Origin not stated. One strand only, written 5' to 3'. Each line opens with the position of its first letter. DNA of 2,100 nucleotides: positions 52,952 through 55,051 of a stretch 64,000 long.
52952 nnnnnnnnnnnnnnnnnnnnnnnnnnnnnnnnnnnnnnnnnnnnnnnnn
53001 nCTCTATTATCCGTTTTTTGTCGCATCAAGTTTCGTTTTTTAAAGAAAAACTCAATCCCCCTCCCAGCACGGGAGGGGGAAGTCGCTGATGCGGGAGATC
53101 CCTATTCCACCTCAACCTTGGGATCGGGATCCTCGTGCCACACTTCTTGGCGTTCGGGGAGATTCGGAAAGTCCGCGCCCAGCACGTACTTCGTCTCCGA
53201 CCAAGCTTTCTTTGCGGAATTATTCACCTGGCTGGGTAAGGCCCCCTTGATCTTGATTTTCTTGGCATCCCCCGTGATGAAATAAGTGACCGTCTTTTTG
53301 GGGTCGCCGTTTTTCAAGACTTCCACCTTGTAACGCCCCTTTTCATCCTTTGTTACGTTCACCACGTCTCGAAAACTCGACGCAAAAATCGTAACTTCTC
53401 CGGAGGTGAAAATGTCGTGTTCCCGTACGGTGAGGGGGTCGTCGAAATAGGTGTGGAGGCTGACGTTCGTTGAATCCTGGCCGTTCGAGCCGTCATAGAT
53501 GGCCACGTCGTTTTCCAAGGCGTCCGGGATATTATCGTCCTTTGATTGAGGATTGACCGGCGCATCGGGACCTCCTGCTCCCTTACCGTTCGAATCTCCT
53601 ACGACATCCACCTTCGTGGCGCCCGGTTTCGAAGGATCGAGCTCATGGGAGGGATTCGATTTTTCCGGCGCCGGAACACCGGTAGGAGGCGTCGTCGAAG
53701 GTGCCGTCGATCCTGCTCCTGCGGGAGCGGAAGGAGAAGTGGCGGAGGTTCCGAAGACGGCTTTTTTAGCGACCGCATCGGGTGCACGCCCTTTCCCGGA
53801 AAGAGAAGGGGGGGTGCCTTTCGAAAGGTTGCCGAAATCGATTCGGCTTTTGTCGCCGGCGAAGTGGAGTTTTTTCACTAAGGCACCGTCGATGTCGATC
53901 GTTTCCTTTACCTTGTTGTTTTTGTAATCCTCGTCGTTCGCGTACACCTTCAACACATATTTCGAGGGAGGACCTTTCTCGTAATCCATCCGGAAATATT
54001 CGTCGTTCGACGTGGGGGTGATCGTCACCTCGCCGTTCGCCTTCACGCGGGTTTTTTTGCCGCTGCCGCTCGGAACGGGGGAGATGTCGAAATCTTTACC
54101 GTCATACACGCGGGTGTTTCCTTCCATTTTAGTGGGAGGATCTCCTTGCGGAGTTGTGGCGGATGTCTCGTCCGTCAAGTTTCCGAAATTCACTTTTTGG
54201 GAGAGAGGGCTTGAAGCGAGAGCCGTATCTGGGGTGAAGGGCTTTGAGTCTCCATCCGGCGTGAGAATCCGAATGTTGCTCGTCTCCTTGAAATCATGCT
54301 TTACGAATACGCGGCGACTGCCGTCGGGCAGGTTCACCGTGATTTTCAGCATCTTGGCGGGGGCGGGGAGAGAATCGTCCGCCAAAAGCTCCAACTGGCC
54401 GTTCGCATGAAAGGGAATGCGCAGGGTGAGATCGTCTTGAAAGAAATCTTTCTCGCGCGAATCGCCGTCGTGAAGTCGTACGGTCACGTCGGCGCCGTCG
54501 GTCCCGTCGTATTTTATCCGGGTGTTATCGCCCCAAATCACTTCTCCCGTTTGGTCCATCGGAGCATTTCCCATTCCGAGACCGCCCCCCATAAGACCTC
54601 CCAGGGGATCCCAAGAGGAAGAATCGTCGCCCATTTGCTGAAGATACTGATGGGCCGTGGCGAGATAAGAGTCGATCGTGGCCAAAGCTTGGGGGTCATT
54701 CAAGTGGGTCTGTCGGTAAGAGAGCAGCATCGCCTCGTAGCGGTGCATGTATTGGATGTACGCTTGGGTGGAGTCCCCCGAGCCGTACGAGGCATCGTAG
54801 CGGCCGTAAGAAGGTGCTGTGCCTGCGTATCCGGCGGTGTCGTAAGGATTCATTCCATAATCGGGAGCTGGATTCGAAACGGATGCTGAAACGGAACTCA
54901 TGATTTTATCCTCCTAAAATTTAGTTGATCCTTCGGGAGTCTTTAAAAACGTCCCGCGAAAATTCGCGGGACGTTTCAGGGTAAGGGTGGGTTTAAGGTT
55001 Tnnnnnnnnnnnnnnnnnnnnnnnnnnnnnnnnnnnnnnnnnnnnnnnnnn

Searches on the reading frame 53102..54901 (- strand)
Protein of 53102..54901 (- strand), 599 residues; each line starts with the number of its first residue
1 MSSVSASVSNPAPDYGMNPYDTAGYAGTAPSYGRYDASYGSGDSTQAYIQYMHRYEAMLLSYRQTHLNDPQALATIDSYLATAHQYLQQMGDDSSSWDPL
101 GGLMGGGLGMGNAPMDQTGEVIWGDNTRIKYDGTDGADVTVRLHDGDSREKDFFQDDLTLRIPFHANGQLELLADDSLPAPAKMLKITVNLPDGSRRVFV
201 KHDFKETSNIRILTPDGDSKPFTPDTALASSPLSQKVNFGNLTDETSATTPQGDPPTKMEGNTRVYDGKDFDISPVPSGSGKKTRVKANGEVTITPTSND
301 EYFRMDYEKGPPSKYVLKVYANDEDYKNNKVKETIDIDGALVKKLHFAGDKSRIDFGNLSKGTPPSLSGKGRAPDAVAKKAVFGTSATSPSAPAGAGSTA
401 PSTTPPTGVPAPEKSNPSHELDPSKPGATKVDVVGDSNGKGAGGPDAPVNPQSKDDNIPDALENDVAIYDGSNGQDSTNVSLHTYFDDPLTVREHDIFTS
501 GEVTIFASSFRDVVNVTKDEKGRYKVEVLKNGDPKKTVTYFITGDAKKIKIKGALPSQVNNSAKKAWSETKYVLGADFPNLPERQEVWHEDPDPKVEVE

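Call 15: search_protein_families(library=pfam, proteins=[window:53102-54901:-], max_evalue=0.001)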
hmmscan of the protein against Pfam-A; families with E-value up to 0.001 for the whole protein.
window:53102-54901:- (599 aa): 0 families

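Call 88: search_protein_families(library=ncbifam, proteins=[window:53102-54901:-], max_evalue=0.01)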
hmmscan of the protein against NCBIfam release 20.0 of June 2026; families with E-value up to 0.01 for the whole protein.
window:53102-54901:- (599 aa): 0 families
